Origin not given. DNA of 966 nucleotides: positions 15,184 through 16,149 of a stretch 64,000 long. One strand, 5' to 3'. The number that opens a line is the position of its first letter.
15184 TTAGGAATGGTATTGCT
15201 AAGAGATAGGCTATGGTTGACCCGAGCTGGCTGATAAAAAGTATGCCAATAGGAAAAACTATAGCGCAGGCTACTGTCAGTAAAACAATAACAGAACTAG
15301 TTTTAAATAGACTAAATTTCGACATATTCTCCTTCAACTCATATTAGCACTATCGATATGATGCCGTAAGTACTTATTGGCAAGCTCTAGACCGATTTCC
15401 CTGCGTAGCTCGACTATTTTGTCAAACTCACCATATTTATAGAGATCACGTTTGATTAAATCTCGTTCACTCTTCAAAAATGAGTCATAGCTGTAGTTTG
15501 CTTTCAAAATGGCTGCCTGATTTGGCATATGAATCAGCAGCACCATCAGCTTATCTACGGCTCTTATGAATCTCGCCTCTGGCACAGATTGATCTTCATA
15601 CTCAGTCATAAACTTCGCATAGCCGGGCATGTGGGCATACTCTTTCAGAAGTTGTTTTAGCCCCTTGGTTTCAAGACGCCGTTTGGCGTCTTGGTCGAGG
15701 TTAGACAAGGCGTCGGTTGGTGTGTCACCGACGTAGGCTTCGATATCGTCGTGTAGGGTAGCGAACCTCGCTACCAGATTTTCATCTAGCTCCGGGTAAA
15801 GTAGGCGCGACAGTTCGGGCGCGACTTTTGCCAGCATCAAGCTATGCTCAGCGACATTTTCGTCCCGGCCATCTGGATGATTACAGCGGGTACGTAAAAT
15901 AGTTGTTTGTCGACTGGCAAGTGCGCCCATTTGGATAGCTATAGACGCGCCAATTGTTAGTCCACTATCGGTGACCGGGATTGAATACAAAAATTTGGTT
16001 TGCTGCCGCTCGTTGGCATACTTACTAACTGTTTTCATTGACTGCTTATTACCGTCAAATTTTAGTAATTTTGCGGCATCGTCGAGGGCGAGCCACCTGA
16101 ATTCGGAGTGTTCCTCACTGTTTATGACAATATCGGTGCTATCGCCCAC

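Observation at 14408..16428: Nudix hydrolase fused to a YfbR-type HD 5'-deoxynucleotidase, coupled to a polytopic membrane protein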

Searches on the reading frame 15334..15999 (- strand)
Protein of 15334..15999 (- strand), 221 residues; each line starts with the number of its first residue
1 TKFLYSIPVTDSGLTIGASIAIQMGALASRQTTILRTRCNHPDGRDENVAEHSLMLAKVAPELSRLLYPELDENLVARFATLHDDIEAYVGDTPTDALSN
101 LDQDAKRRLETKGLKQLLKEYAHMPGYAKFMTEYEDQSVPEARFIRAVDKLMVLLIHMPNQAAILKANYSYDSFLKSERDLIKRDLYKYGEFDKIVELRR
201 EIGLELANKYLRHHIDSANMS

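Call 21: find_related_loci(query=A2, collection=genome_contigs, flank=6000)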
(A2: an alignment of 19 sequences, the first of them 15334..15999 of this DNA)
Query A2 (221 aa) in genome_contigs; peptide patterns used: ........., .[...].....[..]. (x = any residue, [..] = any of these).
114 stretches matched a pattern; 28 encode a relative of the query (tblastn E <= 1e-3); 28 distinct loci.
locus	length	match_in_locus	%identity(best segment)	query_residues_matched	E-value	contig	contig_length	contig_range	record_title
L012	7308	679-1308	64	3-212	2e-89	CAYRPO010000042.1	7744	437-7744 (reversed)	MAG TPA_asm: uncultured Candidatus Saccharibacteria bacterium isolate SRP342105_co2_194 genome assembly, contig: NODE_10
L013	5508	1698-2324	54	3-211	3e-73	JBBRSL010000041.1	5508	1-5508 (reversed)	MAG: Candidatus Saccharimonadales bacterium isolate La2_metabat2.071 La2_metabat2.071_K_508390L5508_cov_16.0000, whole g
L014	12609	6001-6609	48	13-213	7e-61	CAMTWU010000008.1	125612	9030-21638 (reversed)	MAG: uncultured Candidatus Saccharibacteria bacterium isolate G02_MAG_00010 genome assembly, contig: G02_MAG_00010_00000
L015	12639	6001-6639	47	1-212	8e-61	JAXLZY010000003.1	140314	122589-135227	MAG: Candidatus Saccharimonadales bacterium isolate STL-PAT14 C2.246.fa-3, whole genome shotgun sequence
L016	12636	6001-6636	47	2-212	3e-58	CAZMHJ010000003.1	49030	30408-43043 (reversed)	MAG TPA_asm: uncultured Candidatus Saccharibacteria bacterium isolate SRP170004_co1_605 genome assembly, contig: NODE_86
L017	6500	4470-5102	48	3-212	3e-54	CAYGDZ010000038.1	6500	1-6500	MAG TPA_asm: uncultured Candidatus Saccharibacteria bacterium isolate ERP113451_co3_69 genome assembly, contig: NODE_110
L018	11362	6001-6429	59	70-211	7e-52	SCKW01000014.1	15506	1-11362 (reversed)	MAG: Candidatus Chaera renei isolate AMD01 contig-100_13, whole genome shotgun sequence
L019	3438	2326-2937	44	1-204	6e-51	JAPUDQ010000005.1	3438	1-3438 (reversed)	MAG: Candidatus Saccharibacteria bacterium isolate labscale reactor_MAG3 NODE_13397_length_3438_cov_8.681644, whole geno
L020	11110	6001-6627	43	2-211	2e-49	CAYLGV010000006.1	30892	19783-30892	MAG TPA_asm: uncultured Candidatus Saccharibacteria bacterium isolate SRP296810_co1_372 genome assembly, contig: NODE_13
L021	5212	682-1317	44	3-208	9e-50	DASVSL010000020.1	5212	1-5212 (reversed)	MAG TPA_asm: Candidatus Saccharimonadales bacterium isolate SMAG_U3261 k141_399173, whole genome shotgun sequence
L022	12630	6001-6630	41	2-211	2e-48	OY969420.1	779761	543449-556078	MAG: uncultured bacterium isolate MFD09495.bin.3.99 genome assembly, chromosome: 1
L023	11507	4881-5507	39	2-211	1e-46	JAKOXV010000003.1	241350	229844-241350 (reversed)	MAG: bacterium isolate JPNG_metabat.9 k201_315336, whole genome shotgun sequence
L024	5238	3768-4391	40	2-211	4e-45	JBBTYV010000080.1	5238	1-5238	MAG: Patescibacteria group bacterium isolate H52-bin149_1 H52_bin149_1_000000000080, whole genome shotgun sequence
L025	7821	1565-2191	42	2-211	3e-45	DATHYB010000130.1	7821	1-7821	MAG TPA_asm: Candidatus Limnocylindrales bacterium isolate SMAG_U16200 k141_120278, whole genome shotgun sequence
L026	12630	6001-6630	36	2-211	2e-44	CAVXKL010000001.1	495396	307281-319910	MAG: uncultured bacterium isolate MFD09567.bin.2.17 genome assembly, contig: contig_36695, whole genome shotgun sequence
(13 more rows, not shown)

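Call 31: search_solved_structures(query=A2, max_evalue=0.01, show_alignments=5)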
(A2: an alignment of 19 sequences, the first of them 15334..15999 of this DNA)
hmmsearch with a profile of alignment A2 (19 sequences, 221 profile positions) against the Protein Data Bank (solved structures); distinct sequences matched with E-value up to 0.01: 10.
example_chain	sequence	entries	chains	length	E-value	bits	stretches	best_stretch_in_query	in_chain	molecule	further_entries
3kh1_A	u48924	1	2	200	2.2e-17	66.5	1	37-176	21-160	Predicted metal-dependent phosphohydrolase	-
4dmb_A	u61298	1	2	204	1.5e-13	54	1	24-163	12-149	HD domain-containing protein 2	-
4l1j_A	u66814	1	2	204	2.8e-12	49.8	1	24-161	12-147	HD domain-containing protein 2 | HD domain-containing protein 2 (Phosphorylate)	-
4l7e_A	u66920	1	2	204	3.7e-12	49.4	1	24-163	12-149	HD domain-containing protein 2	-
4l7w_A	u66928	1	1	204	8.3e-12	48.2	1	24-163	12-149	HD domain-containing protein 2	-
2cqz_A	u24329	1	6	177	2.1e-09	40.4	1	54-197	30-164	177aa long hypothetical protein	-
2paq_A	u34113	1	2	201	2.5e-09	40.2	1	51-184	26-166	5'-deoxynucleotidase YfbR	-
1xx7_A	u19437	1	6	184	5.7e-09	39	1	54-167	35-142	oxetanocin-like protein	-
2par_A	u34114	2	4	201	4e-08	36.2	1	51-184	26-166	5'-deoxynucleotidase YfbR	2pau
5yox_A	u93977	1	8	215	2.1e-06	30.6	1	39-187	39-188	HD domain-containing protein YGL101W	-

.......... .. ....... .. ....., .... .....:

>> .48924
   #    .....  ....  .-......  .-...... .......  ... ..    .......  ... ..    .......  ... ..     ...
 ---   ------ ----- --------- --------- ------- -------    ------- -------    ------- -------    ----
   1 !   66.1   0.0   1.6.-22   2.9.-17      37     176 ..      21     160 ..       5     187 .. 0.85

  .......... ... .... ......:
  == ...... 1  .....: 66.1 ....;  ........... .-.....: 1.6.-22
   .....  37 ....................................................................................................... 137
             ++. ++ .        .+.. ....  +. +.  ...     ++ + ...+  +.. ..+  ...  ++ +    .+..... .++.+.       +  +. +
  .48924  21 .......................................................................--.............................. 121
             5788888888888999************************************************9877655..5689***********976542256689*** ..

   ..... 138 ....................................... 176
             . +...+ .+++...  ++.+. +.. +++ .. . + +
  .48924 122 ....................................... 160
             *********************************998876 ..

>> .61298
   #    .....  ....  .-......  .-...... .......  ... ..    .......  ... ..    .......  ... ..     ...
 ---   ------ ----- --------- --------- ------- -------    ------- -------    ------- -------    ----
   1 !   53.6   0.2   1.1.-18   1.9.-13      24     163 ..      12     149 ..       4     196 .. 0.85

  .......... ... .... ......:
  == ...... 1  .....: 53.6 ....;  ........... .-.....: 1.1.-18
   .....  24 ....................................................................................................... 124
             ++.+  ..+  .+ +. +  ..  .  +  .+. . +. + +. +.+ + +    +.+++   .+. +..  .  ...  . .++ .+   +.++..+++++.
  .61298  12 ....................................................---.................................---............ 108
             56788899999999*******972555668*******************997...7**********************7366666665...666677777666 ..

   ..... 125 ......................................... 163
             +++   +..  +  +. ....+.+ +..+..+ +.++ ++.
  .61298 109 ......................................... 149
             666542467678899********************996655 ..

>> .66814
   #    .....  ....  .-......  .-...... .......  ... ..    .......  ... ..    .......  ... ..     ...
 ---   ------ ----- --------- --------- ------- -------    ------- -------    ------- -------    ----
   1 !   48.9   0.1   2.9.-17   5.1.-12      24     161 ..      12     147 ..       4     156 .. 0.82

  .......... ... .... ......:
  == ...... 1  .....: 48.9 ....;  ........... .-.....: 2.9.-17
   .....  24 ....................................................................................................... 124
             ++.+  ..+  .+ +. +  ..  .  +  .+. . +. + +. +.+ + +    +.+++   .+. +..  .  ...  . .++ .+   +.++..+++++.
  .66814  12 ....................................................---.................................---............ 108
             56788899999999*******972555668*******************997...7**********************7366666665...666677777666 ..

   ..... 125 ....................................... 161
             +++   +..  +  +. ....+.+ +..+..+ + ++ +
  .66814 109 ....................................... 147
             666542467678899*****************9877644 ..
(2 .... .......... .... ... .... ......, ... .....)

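Call 44: search_protein_families(library=pfam, proteins=[L015:5292-5996:+, L021:27-659:+], max_evalue=0.01)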
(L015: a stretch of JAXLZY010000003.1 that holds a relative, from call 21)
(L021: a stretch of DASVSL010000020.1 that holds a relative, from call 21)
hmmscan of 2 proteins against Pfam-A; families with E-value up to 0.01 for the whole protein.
L015:5292-5996:+ (234 aa): 8 families
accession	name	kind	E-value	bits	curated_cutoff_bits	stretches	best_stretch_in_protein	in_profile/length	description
PF00293.34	NUDIX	-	1.4e-18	67.6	21.1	1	86-203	3-122/134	NUDIX domain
PF24038.1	DUF7347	-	1.4e-07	32.1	27.6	1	3-71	5-74/77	Domain of unknown function (DUF7347)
PF14815.12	NUDIX_4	-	0.00038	20.7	35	1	89-144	1-54/113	NUDIX domain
PF14947.12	HTH_45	-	0.0027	18.1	25.5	1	24-75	20-70/77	Winged helix-turn-helix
PF13412.12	HTH_24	-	0.0036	17.3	21.9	0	12-54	6-48/48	Winged helix-turn-helix DNA-binding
PF25213.1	HVO_A0261_N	-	0.0041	17.4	35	1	12-82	14-82/86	HVO_A0261 N-terminal domain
PF13601.12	HTH_34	-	0.0043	17.6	27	1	12-54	3-45/80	Winged helix DNA-binding domain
PF24266.1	HTH_HVO_0163_N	-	0.0044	17.5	31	1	9-60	2-53/70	HVO_0163, N-terminal HTH domain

L021:27-659:+ (210 aa): 3 families
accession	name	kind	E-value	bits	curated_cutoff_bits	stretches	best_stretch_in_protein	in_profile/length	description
PF00293.34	NUDIX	-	6.3e-18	65.5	21.1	1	62-176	3-120/134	NUDIX domain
PF13412.12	HTH_24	-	0.003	17.5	21.9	0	3-30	21-48/48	Winged helix-turn-helix DNA-binding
PF14815.12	NUDIX_4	-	0.0047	17.1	35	1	66-120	2-54/113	NUDIX domain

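Call 68: predict_structure(alignment_id=A2)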
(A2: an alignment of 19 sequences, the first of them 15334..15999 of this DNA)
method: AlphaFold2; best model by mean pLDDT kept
length: 221 residues; sequences in the alignment: 19
mean_pLDDT: 92.7   pTM: 0.88
mean pLDDT of the five models: 92.7, 91.2, 91.1, 89.1, 86.7
residues with pLDDT >= 90: 187; 70-90: 23; 50-70: 6; < 50: 5
segments of 3 or more residues with pLDDT < 50: 218-221
pLDDT, mean of each block of 10 residues (from residue 1): 92 97 98 92 92 97 99 98 96 76 87 97 98 98 98 94 92 94 92 97 97 62 40
secondary structure, 60 per line:
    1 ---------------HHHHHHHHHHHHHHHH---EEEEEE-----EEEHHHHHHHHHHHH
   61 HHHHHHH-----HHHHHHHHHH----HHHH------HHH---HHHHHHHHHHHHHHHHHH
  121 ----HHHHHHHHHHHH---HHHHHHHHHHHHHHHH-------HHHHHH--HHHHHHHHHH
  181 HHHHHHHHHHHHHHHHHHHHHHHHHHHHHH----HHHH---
elements in order: H16-31 E35-40 E46-48 H49-67 H73-82 H87-90 H103-120 H125-136 H140-155 H163-168 H171-210 H215-218

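Call 72: fold_search(model_id=the predicted structure, library=pdb)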
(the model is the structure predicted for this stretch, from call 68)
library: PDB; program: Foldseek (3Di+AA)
matches with E <= 10: 183; with E <= 0.001: 14
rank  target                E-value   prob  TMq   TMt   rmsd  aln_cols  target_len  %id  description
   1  3kh1_A                1.4e-05  1.00  0.63  0.70   3.9       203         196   25  Crystal structure of Predicted metal-dependent phosphohydrolase (ZP_00055740.2) from Magnetospirillum magnetotacticum  (released 2009-11-24)
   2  3kh1_B                2.1e-05  1.00  0.65  0.75   3.6       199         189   25  Crystal structure of Predicted metal-dependent phosphohydrolase (ZP_00055740.2) from Magnetospirillum magnetotacticum  (released 2009-11-24)
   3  1xx7_A                5.0e-05  1.00  0.51  0.62   5.2       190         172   23  Conserved hypothetical protein from Pyrococcus furiosus Pfu-403030-001 (released 2004-12-28)
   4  4l1j_B                5.2e-05  1.00  0.53  0.58   8.3       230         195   21  Three dimensional structure of mutant D143A of human HD domain-containing protein 2, Northeast Structural Genomics Con (released 2013-06-19)
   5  1xx7_E                8.6e-05  1.00  0.48  0.62   6.4       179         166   22  Conserved hypothetical protein from Pyrococcus furiosus Pfu-403030-001 (released 2004-12-28)
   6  4dmb_A                1.2e-04  1.00  0.62  0.71   4.4       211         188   21  X-ray structure of human hepatitus C virus NS5A-transactivated protein 2 at the resolution 1.9A, Northeast Structural  (released 2012-04-04)
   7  4l7e_B                1.4e-04  1.00  0.53  0.60   7.2       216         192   22  Three dimensional structure of mutant D78A of human HD domain-containing protein 2, Genomics Consortium (NESG) Target  (released 2013-07-24)
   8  4l7e_A                1.5e-04  1.00  0.61  0.70   4.0       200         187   22  Three dimensional structure of mutant D78A of human HD domain-containing protein 2, Genomics Consortium (NESG) Target  (released 2013-07-24)
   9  4dmb_B                1.5e-04  1.00  0.53  0.60   8.3       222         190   22  X-ray structure of human hepatitus C virus NS5A-transactivated protein 2 at the resolution 1.9A, Northeast Structural  (released 2012-04-04)
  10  4l7w                  1.6e-04  1.00  0.62  0.72   4.2       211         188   21  Crystal structure mutant H77A of human HD domain-containing protein 2, Genomics Consortium (NESG) Target HR6723 (released 2013-07-03)
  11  2cqz_A                1.6e-04  1.00  0.56  0.69   4.6       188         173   23  Crystal Structure of PH0347 protein from Pyrococcus horikoshii OT3 (released 2006-08-15)
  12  1xx7_D                2.4e-04  1.00  0.46  0.60   6.8       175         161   22  Conserved hypothetical protein from Pyrococcus furiosus Pfu-403030-001 (released 2004-12-28)
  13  4l1j_A                2.4e-04  1.00  0.52  0.59   8.4       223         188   22  Three dimensional structure of mutant D143A of human HD domain-containing protein 2, Northeast Structural Genomics Con (released 2013-06-19)
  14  1xx7_F                3.8e-04  1.00  0.50  0.64   5.3       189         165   22  Conserved hypothetical protein from Pyrococcus furiosus Pfu-403030-001 (released 2004-12-28)
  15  2paq_B                1.9e-03  1.00  0.46  0.57   8.0       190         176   19  Crystal structure of the 5'-deoxynucleotidase YfbR (released 2007-04-10)
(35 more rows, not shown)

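Call 81: find_related_loci(query=A6, collection=metagenome_contigs, flank=3000)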
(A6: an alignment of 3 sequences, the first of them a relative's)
Query A6 (234 aa) in metagenome_contigs; peptide patterns used: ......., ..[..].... (x = any residue, [..] = any of these).
121 stretches matched a pattern; 24 encode a relative of the query (tblastn E <= 1e-3); 24 distinct loci.
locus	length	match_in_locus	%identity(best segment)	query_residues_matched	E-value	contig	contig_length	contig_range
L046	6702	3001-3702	73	1-234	1e-115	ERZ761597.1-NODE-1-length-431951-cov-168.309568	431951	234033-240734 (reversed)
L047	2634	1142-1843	71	1-234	2e-118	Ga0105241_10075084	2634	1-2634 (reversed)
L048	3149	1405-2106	70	1-234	5e-116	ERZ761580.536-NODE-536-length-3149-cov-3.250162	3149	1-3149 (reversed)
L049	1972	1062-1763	68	1-234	6e-115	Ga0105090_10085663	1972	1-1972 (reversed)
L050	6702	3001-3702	68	1-234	2e-107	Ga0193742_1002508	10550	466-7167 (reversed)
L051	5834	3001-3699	65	1-234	3e-105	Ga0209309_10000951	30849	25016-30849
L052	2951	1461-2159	65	1-234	4e-106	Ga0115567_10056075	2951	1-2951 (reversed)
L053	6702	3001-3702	73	1-234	1e-115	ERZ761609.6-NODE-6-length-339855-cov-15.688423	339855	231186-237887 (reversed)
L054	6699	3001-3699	62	1-234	3e-99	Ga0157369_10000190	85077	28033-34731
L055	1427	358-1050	62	1-234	4e-106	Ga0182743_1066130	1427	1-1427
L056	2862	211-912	63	1-234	3e-101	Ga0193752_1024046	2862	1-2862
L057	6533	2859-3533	62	1-225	2e-96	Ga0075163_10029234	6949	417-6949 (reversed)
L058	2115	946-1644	58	1-234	1e-99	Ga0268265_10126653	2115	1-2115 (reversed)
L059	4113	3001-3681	61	6-234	5e-94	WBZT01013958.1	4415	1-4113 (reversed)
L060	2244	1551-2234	60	1-229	2e-95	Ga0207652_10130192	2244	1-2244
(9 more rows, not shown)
